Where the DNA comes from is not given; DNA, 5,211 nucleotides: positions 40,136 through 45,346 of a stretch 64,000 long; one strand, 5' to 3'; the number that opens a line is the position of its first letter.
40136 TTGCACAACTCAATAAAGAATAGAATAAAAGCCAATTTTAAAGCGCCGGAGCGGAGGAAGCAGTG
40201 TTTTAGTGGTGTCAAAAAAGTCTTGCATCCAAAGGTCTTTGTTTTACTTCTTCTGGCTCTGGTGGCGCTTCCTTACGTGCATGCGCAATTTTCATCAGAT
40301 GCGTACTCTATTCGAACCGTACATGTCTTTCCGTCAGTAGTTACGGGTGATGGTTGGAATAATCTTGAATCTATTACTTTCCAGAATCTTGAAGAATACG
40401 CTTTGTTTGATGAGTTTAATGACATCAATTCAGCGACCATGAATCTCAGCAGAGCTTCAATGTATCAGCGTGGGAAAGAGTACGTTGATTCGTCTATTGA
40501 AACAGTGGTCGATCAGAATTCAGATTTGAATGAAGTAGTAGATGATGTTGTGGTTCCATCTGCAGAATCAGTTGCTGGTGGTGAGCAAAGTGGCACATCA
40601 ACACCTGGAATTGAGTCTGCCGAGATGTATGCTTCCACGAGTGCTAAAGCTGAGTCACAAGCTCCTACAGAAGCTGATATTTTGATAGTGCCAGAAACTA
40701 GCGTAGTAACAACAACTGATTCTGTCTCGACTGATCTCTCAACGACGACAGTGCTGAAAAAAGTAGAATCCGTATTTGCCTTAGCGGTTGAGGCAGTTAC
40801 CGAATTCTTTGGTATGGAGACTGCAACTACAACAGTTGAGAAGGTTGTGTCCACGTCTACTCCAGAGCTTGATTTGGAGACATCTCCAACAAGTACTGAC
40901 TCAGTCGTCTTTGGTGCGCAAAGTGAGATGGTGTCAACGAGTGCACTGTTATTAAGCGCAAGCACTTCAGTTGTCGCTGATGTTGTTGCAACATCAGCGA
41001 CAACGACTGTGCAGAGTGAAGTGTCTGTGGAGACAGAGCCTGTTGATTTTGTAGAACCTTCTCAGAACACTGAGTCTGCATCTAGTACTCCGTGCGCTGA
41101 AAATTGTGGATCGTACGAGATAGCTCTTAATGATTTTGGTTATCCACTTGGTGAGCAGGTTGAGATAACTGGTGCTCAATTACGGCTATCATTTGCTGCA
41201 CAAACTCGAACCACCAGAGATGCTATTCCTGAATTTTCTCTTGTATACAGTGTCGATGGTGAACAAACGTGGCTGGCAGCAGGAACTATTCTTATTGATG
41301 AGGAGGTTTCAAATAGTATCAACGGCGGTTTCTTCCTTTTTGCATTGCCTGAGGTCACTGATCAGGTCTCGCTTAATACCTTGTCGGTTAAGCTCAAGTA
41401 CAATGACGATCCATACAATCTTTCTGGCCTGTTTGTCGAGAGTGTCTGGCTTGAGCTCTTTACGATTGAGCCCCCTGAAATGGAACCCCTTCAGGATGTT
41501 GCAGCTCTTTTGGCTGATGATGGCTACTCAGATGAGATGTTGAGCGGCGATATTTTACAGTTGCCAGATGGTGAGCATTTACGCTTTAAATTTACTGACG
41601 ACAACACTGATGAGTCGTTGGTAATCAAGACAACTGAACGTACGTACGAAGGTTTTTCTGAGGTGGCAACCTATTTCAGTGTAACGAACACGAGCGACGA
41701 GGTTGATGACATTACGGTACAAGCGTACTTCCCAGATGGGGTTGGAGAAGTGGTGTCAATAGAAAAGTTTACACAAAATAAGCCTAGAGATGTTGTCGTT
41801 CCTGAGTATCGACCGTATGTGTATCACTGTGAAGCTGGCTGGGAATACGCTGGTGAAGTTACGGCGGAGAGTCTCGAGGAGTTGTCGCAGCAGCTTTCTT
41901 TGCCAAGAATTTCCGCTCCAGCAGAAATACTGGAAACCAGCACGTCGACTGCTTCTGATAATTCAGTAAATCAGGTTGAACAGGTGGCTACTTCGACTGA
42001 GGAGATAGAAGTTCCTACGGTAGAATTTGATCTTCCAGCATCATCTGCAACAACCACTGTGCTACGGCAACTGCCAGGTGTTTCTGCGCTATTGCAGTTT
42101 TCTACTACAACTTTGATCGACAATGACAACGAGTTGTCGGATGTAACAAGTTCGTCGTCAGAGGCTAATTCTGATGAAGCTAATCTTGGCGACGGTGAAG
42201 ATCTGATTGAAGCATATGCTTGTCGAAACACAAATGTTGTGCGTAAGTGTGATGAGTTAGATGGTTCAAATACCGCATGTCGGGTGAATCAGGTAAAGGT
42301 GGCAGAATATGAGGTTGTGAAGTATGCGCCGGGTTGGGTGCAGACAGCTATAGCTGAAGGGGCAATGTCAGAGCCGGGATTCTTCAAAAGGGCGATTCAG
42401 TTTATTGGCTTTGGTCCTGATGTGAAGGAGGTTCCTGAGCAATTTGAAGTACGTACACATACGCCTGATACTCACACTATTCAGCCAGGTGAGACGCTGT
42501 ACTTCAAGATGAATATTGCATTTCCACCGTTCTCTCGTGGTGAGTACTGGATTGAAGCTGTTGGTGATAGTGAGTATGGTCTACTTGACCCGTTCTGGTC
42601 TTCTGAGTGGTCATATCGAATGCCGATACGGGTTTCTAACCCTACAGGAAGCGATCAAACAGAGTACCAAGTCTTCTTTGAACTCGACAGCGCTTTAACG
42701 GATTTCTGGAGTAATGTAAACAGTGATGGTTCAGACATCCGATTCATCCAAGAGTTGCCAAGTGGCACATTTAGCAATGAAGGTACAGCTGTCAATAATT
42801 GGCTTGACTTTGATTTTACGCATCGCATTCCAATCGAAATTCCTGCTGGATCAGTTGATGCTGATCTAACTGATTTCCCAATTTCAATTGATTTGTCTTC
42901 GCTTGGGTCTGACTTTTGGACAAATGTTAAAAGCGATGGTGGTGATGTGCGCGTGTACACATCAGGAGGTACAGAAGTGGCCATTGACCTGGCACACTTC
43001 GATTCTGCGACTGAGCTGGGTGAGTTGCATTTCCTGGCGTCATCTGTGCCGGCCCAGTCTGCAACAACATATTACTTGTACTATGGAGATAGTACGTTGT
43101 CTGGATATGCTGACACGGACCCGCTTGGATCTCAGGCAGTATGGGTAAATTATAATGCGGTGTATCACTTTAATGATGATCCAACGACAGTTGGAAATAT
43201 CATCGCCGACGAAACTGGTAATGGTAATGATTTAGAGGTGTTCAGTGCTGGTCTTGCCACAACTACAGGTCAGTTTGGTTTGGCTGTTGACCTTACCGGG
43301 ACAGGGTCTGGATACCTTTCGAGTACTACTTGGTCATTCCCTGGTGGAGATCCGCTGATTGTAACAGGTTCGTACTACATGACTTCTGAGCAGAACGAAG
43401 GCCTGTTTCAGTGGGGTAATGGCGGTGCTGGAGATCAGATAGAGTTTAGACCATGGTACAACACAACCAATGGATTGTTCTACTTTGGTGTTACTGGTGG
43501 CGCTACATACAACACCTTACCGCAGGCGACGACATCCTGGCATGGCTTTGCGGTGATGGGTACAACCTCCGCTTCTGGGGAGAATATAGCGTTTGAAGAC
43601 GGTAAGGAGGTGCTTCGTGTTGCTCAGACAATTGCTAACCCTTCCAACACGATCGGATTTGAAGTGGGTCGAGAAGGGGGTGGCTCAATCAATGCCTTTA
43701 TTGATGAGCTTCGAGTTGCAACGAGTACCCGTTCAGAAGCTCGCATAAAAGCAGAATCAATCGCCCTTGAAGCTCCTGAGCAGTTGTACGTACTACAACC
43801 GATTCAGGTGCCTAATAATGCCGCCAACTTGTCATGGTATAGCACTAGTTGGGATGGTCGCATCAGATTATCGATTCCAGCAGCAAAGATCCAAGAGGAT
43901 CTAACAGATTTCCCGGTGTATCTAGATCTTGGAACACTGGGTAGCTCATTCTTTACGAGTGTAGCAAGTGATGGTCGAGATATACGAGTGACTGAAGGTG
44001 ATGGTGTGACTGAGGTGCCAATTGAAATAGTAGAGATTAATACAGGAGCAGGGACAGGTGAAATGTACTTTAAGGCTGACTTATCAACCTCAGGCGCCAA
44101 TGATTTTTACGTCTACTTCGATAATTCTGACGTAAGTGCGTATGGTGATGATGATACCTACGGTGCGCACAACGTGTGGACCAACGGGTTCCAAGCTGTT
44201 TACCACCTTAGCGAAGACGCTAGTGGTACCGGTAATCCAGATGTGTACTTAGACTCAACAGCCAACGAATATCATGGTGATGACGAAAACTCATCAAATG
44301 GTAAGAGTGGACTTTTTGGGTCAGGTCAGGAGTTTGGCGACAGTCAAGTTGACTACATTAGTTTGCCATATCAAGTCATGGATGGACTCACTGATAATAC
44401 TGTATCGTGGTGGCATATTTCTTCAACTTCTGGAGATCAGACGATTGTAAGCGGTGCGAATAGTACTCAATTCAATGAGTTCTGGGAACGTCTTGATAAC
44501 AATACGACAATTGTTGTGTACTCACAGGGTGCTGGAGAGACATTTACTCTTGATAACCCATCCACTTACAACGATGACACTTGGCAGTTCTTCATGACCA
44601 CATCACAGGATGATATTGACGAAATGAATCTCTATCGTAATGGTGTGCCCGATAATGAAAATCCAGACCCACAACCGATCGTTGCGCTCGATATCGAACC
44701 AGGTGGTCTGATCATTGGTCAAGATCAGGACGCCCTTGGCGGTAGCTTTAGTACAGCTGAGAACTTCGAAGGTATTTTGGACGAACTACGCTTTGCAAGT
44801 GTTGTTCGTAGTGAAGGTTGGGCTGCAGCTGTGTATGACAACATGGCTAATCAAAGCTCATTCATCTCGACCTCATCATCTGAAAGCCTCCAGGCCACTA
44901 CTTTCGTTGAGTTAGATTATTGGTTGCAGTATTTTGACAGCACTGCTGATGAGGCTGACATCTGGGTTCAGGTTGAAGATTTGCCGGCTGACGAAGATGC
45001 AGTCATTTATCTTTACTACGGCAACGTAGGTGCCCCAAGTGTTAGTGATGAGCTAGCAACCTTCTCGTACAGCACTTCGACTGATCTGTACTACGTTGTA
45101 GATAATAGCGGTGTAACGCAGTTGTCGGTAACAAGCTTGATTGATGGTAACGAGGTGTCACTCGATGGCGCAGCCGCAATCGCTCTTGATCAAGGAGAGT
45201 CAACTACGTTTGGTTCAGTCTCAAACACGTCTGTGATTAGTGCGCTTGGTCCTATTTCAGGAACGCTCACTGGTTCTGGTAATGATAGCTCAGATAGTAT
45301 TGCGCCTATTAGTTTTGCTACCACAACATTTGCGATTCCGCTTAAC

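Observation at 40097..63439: A 23.3-kb single ORF encoding a 7780-aa mosaic surface protein built from repeated DUF2341-like + LamG-like cassettes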

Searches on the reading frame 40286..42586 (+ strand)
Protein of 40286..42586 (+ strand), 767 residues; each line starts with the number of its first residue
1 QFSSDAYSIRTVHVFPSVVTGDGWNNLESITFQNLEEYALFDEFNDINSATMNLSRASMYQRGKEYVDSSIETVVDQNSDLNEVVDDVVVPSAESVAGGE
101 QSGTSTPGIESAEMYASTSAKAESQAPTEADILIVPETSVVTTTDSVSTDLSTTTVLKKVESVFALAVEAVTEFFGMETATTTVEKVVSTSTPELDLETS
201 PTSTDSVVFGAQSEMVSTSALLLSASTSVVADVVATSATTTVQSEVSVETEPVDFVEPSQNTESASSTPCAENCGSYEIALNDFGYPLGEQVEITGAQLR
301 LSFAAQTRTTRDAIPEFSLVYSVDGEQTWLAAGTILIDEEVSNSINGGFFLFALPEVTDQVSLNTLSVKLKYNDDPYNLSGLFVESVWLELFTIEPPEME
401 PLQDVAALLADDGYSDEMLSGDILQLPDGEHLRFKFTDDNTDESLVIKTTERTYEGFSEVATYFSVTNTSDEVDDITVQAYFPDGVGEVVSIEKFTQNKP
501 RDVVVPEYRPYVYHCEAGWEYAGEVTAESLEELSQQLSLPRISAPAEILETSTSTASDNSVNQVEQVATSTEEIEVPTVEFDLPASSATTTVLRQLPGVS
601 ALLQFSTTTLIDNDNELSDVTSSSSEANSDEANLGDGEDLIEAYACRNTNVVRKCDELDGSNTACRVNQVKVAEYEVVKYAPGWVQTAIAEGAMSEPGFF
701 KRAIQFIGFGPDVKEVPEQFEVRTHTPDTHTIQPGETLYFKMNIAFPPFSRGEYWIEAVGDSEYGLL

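Call 17: search_protein_families(library=pfam, proteins=[window:40286-42586:+], max_evalue=1)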
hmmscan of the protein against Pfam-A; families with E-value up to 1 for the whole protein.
window:40286-42586:+ (767 aa): 1 family
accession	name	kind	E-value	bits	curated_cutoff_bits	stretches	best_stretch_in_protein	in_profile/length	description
PF10865.14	DUF2703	-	0.12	12.9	23.6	1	617-679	50-112/120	Domain of unknown function (DUF2703)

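Call 58: search_protein_families(library=ncbifam, proteins=[window:40286-42586:+], max_evalue=0.1)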
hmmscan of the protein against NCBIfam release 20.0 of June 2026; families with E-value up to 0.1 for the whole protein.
window:40286-42586:+ (767 aa): 0 families

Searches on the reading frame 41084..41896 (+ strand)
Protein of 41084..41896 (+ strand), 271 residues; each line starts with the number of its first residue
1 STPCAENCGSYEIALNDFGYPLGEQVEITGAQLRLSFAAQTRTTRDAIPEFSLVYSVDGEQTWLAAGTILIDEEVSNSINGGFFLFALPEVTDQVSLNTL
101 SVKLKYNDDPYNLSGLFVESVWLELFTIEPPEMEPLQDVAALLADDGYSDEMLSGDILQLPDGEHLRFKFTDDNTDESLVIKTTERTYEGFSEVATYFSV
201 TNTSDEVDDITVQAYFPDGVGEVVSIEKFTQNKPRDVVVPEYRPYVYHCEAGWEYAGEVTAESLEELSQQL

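Call 54: search_solved_structures(query=A4, max_evalue=1)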
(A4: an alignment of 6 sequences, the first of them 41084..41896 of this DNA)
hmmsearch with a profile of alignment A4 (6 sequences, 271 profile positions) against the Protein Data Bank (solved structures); distinct sequences matched with E-value up to 1: 2.
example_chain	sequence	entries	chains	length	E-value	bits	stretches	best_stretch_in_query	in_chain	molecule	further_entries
8du5_A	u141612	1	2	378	0.32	13.3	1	36-82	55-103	Sialidase-1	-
4pzl_A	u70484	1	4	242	0.56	12.4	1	69-120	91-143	Adenylate kinase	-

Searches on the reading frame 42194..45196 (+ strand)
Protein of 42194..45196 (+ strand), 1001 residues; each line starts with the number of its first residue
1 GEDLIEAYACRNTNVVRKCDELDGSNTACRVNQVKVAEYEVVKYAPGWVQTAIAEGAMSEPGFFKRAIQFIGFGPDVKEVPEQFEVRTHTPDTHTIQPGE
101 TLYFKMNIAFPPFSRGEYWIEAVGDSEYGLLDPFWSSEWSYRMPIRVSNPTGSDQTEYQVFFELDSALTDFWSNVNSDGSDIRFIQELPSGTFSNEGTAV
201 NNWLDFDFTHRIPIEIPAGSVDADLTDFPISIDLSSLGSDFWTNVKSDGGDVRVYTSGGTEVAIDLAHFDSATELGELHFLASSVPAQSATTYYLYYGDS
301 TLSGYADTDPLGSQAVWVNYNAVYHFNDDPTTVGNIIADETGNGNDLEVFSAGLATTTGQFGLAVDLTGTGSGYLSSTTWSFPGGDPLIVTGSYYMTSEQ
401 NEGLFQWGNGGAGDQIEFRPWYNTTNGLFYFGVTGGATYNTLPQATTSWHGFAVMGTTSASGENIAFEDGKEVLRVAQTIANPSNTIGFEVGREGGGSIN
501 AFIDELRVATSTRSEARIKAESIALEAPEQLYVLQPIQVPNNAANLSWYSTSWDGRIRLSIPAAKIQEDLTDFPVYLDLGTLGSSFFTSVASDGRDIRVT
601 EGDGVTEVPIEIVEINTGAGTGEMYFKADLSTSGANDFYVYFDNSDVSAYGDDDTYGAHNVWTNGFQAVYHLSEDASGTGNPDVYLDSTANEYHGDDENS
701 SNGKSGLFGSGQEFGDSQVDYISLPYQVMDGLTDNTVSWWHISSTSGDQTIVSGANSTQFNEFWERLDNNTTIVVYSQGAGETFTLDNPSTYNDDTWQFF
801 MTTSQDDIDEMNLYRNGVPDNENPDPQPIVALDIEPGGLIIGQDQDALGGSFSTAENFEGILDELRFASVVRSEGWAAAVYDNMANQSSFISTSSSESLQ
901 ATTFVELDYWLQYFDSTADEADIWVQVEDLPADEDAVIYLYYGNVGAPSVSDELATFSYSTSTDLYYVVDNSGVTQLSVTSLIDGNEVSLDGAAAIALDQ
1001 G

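Call 91: find_related_loci(query=window:42194-45196:+, collection=metagenome_contigs, flank=3000)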
Query window:42194-45196:+ (1001 aa) in metagenome_contigs; peptide patterns used: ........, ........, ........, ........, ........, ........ (x = any residue, [..] = any of these).
35 stretches matched a pattern; 1 encode a relative of the query (tblastn E <= 1e-3); 1 distinct loci.
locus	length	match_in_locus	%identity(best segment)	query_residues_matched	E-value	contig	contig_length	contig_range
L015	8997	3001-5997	60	8-1001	0e+0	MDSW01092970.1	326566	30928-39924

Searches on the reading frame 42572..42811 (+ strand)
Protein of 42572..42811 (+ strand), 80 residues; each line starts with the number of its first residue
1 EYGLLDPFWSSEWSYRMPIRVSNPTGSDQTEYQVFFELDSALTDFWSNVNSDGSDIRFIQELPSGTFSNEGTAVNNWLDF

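Call 84: search_protein_families(library=pfam, proteins=[window:42572-42811:+], max_evalue=1)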
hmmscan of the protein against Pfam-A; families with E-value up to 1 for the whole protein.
seq(80 aa): 0 families

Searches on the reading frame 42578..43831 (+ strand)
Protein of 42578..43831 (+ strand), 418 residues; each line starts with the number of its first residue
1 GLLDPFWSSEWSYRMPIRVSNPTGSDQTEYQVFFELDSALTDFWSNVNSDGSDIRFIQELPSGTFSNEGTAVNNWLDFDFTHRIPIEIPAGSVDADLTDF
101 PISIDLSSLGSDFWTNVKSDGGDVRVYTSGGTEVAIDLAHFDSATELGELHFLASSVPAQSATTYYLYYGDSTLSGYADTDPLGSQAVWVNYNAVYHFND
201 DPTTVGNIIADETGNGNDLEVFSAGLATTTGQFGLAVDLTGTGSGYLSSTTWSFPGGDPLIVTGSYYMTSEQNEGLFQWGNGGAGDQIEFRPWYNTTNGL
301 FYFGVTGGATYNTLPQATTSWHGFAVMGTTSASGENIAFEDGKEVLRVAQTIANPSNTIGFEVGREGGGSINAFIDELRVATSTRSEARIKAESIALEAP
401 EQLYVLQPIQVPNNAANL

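Call 17: search_protein_families(library=pfam, proteins=[window:42578-43831:+], max_evalue=1)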
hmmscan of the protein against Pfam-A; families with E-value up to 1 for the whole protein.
window:42578-43831:+ (418 aa): 2 families
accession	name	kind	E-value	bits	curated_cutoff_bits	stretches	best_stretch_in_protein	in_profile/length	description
PF10102.14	DUF2341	-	1.4e-05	25.9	23.4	1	120-200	1-70/84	Domain of unknown function (DUF2341)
PF18154.6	pPIWI_RE_REase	-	0.21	12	26.1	1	117-150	24-55/117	REase associating with pPIWI_RE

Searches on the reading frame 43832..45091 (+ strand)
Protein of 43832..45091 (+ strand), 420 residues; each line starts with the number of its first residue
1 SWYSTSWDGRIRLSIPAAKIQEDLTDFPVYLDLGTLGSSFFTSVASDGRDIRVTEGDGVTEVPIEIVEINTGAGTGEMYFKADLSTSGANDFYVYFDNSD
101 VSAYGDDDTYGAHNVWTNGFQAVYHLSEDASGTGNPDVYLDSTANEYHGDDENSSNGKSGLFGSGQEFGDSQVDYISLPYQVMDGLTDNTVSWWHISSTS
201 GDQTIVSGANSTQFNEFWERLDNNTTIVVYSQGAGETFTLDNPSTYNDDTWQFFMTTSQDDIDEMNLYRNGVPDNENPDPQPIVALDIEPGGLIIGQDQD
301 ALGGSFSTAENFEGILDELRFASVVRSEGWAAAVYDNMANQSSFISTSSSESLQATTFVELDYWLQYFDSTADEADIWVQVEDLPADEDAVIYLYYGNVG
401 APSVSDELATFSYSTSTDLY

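Call 17: search_protein_families(library=pfam, proteins=[window:43832-45091:+], max_evalue=1)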
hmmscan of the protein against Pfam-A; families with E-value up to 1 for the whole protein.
window:43832-45091:+ (420 aa): 2 families
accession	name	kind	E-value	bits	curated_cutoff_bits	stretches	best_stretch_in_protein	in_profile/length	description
PF10102.14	DUF2341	-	7.3e-17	62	23.4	2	360-412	14-66/84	Domain of unknown function (DUF2341)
PF00354.24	Pentaxin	-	1.3e-08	35.3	25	1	170-335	8-167/194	Pentaxin family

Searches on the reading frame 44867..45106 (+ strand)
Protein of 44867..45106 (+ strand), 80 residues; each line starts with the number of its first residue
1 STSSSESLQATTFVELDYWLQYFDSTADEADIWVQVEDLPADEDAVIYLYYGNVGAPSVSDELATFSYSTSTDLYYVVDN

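Call 84: search_protein_families(library=pfam, proteins=[window:44867-45106:+], max_evalue=1)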
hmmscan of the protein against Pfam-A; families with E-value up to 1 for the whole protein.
seq(80 aa): 1 family
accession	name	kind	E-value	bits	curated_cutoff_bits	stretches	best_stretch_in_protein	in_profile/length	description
PF10102.14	DUF2341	-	5.2e-14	52.9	23.4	1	15-67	14-66/84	Domain of unknown function (DUF2341)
